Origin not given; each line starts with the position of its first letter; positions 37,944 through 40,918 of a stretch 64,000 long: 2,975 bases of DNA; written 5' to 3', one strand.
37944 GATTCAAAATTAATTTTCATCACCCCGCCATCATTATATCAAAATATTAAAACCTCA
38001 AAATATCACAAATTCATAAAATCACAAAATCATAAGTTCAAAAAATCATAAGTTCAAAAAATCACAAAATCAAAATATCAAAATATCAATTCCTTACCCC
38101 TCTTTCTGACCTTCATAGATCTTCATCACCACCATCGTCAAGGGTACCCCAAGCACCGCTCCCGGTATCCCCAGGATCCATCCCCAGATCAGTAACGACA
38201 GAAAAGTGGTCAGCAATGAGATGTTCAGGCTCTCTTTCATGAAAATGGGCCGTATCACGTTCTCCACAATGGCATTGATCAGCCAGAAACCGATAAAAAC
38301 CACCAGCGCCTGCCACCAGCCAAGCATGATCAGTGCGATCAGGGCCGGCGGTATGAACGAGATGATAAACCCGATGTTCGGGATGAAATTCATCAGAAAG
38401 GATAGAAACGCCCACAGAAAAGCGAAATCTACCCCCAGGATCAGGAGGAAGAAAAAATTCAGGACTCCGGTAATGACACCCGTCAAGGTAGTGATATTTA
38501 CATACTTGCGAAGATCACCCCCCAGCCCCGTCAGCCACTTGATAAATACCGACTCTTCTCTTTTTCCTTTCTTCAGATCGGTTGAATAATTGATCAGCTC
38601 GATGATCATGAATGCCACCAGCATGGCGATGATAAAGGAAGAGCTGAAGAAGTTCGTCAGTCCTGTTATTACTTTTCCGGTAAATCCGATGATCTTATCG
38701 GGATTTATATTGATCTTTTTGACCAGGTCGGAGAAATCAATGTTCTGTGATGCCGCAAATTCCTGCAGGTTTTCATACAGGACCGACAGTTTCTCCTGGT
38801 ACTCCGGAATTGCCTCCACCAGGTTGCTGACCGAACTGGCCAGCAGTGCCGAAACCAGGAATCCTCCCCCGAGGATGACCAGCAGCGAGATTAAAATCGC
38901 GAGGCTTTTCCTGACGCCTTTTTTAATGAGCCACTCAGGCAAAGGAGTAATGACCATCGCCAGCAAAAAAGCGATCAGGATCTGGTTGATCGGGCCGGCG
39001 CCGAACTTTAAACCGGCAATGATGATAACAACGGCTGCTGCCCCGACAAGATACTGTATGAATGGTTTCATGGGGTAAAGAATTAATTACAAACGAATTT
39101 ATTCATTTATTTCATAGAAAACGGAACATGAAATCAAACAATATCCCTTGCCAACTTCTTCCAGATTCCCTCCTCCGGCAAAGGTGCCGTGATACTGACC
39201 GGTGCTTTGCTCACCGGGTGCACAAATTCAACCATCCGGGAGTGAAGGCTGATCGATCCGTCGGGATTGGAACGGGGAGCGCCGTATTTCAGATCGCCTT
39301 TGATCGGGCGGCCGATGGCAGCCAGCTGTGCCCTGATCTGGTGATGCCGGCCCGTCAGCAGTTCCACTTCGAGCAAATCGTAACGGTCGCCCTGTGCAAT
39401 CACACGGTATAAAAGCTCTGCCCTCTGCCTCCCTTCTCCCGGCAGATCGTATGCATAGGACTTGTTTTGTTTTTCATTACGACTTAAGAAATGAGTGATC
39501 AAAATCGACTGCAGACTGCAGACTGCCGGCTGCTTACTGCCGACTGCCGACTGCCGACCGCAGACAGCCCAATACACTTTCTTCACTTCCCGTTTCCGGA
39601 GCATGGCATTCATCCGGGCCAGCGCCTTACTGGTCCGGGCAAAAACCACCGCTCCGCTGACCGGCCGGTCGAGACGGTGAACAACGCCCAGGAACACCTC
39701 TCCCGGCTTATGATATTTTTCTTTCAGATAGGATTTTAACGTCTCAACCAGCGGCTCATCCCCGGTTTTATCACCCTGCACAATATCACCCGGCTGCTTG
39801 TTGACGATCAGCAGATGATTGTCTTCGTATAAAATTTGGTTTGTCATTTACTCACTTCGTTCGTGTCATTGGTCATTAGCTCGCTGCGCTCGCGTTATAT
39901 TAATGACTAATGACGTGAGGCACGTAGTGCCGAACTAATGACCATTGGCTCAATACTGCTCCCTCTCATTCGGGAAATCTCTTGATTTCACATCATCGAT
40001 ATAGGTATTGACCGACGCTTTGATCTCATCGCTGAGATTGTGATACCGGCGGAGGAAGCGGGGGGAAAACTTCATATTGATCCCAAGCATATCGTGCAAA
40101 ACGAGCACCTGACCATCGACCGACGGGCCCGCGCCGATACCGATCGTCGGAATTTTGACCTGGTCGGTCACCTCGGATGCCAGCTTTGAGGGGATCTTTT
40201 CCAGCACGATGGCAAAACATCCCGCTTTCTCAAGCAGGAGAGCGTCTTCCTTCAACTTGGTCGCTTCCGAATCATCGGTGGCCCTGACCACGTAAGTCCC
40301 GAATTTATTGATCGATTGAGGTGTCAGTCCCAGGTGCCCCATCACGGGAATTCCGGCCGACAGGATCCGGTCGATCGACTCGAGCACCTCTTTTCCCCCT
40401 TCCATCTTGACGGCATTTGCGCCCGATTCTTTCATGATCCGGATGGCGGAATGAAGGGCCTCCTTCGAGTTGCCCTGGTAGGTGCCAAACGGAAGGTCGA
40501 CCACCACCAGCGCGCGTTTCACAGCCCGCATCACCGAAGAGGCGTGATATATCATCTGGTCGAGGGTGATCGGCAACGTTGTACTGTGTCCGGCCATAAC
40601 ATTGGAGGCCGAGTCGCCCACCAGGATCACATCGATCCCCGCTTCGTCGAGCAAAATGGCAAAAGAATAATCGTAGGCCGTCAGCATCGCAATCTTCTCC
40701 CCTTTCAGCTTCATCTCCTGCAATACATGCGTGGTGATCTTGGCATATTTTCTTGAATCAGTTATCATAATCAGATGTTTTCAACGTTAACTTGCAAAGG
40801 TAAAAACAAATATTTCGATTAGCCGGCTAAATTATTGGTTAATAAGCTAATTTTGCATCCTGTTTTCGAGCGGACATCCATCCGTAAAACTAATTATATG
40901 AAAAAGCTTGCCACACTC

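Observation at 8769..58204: About a dozen unrelated 7- or 8-nt tandem arrays, almost all pressed against stop codons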

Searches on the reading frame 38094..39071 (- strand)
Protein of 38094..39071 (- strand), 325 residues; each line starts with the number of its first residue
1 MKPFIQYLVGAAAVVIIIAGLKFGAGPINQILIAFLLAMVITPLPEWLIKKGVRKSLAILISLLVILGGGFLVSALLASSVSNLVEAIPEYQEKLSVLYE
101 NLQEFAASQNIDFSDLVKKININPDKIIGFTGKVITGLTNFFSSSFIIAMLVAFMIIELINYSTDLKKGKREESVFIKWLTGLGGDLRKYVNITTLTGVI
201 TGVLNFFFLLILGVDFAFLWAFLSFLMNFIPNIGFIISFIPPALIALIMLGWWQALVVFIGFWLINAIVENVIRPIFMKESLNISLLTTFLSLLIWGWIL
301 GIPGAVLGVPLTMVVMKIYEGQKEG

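Call 15: search_protein_families(library=pfam, proteins=[window:38094-39071:-])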
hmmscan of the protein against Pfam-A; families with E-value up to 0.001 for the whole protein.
window:38094-39071:- (325 aa): 1 family
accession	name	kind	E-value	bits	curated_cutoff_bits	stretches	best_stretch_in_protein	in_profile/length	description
PF01594.21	AI-2E_transport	-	7.3e-51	173.7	34.3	1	10-320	4-324/327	AI-2E family transporter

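Call 33: find_encoding_contigs(protein=window:38094-39071:-, flank=3000, max_places=10)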
Protein window:38094-39071:- (325 aa): 5 contigs read that carry it; 2 places shown.
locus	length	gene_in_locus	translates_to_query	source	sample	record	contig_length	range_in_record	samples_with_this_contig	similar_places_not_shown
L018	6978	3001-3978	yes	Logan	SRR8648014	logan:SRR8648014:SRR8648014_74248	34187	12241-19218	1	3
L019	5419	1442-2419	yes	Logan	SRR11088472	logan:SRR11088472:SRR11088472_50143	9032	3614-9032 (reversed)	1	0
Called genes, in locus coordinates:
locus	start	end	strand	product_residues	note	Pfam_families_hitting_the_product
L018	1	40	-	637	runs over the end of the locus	PF00012:HSP70, PF14450:FtsA (faint), PF06723:MreB_Mbl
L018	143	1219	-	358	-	-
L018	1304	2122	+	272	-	PF02548:Pantoate_transf, PF13714:PEP_mutase (weak)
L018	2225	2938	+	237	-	PF00849:PseudoU_synth_2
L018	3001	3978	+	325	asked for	PF01594:AI-2E_transport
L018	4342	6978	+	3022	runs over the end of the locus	PF19081:Ig_7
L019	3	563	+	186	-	?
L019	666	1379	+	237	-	PF00849:PseudoU_synth_2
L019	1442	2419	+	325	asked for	PF01594:AI-2E_transport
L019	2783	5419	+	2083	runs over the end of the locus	?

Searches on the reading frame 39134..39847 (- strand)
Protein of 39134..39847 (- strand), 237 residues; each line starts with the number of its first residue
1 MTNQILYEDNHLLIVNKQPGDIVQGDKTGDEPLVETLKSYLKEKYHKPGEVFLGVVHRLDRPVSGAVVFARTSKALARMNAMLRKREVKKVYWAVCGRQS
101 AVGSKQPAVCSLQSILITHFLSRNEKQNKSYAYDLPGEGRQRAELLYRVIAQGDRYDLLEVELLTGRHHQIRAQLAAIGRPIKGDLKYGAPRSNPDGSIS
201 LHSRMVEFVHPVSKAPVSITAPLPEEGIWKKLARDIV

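Call 16: search_protein_families(library=pfam, proteins=[window:39134-39847:-])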
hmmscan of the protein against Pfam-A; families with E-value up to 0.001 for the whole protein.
window:39134-39847:- (237 aa): 1 family
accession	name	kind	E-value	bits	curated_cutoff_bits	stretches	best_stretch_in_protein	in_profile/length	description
PF00849.27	PseudoU_synth_2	-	2.4e-31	109.5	26.8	1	11-177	1-152/152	RNA pseudouridylate synthase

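Call 62: search_solved_structures(query=window:39134-39847:-, show_alignments=1)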
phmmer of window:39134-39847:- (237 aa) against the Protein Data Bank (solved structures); distinct sequences matched with E-value up to 0.001: 13.
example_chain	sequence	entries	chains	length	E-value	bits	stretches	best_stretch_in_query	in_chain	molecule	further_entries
1xpi_A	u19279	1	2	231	3.7e-18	69.1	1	3-229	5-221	Ribosomal large subunit pseudouridine synthase C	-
1v9k_A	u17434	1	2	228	9.1e-18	67.8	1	4-229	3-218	Ribosomal large subunit pseudouridine synthase C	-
1prz_A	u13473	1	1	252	1.9e-16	63.4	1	4-226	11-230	Ribosomal large subunit pseudouridine synthase D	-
11wx_A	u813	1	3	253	3.2e-16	62.7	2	4-97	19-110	Pseudouridine synthase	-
1v9f_A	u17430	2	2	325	3.7e-16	62.5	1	4-226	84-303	Ribosomal large subunit pseudouridine synthase D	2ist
7bl5_7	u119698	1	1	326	3.7e-16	62.5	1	4-226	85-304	Ribosomal large subunit pseudouridine synthase D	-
1qyu_A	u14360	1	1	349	4.4e-16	62.3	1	4-226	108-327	Ribosomal large subunit pseudouridine synthase D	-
2i82_A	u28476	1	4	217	5.7e-16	61.9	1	5-222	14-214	Ribosomal large subunit pseudouridine synthase A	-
7aoi_XP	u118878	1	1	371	1.5e-09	40.9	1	3-200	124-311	Pseudouridylate synthase, putative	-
5uba_A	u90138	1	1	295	1.7e-09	40.7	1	2-189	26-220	RNA pseudouridylate synthase domain-containing protein 4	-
6yxx_EC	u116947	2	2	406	2e-09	40.5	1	3-200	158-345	Pseudouridylate synthase, putative | mt-LAF3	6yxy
5vbb_A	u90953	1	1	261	1.5e-08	37.6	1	5-198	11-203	RNA pseudouridylate synthase domain-containing protein 1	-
7am2_BZ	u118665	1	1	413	4.3e-06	29.6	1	4-199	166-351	Pseudouridylate synthase-like protein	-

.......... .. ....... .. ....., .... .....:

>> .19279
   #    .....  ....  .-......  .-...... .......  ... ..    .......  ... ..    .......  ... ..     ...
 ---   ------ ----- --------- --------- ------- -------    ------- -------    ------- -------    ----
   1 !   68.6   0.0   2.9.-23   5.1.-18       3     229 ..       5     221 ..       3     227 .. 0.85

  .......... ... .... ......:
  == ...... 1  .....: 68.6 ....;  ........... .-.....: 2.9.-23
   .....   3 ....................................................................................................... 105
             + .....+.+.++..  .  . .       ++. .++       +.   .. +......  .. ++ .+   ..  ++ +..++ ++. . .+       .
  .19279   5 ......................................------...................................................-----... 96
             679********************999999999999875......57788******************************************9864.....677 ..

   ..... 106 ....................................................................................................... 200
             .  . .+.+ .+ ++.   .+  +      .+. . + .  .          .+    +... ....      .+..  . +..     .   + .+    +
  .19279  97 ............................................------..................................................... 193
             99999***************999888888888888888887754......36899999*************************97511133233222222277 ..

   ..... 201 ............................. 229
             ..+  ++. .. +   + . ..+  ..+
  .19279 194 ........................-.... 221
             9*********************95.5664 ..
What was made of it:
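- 39506..39569 (-): 7-nt array GCAGTCG x9.1 (about 63 nt, 21 codons) inside the RluA-family pseudouridine synthase CDS. The segment aligns with a conserved stretch of RluC and is only about 5 residues longer (call 62).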

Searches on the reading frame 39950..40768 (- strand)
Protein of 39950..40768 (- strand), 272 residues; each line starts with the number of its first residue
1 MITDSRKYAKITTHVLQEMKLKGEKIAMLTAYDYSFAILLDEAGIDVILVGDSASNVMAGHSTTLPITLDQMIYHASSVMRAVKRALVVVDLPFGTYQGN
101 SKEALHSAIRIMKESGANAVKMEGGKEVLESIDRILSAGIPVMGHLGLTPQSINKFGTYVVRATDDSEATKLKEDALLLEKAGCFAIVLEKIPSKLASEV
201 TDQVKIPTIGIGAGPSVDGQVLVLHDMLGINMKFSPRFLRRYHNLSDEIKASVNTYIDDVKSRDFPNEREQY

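Call 16: search_protein_families(library=pfam, proteins=[window:39950-40768:-])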
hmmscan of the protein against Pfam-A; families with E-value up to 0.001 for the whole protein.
window:39950-40768:- (272 aa): 2 families
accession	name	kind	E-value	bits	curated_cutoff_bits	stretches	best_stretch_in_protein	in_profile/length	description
PF02548.21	Pantoate_transf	-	1.1e-113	379.4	28.7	1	10-268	1-259/259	Ketopantoate hydroxymethyltransferase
PF13714.12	PEP_mutase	-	4.9e-06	26.7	31.5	1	17-126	2-108/240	Phosphoenolpyruvate phosphomutase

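Call 35: find_encoding_contigs(protein=window:39950-40768:-, flank=4000, max_places=10)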
Protein window:39950-40768:- (272 aa): 5 contigs read that carry it; 2 places shown.
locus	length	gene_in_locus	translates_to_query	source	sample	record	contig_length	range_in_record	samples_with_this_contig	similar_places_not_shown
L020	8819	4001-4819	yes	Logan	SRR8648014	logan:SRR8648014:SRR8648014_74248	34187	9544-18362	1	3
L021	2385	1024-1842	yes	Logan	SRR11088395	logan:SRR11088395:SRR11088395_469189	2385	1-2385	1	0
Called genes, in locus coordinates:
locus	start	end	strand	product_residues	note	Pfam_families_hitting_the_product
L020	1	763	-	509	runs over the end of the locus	-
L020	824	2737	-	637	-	PF00012:HSP70, PF14450:FtsA (faint), PF06723:MreB_Mbl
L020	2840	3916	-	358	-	-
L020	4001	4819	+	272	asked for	PF02548:Pantoate_transf, PF13714:PEP_mutase (weak)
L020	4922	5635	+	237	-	PF00849:PseudoU_synth_2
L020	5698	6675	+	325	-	PF01594:AI-2E_transport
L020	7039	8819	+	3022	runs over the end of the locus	PF19081:Ig_7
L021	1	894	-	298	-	?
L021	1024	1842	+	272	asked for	PF02548:Pantoate_transf, PF13714:PEP_mutase (weak)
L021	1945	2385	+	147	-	?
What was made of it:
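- Tried and rejected: Look-ups with AI-2E and panB returned only identical alleles (calls 33, 35).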
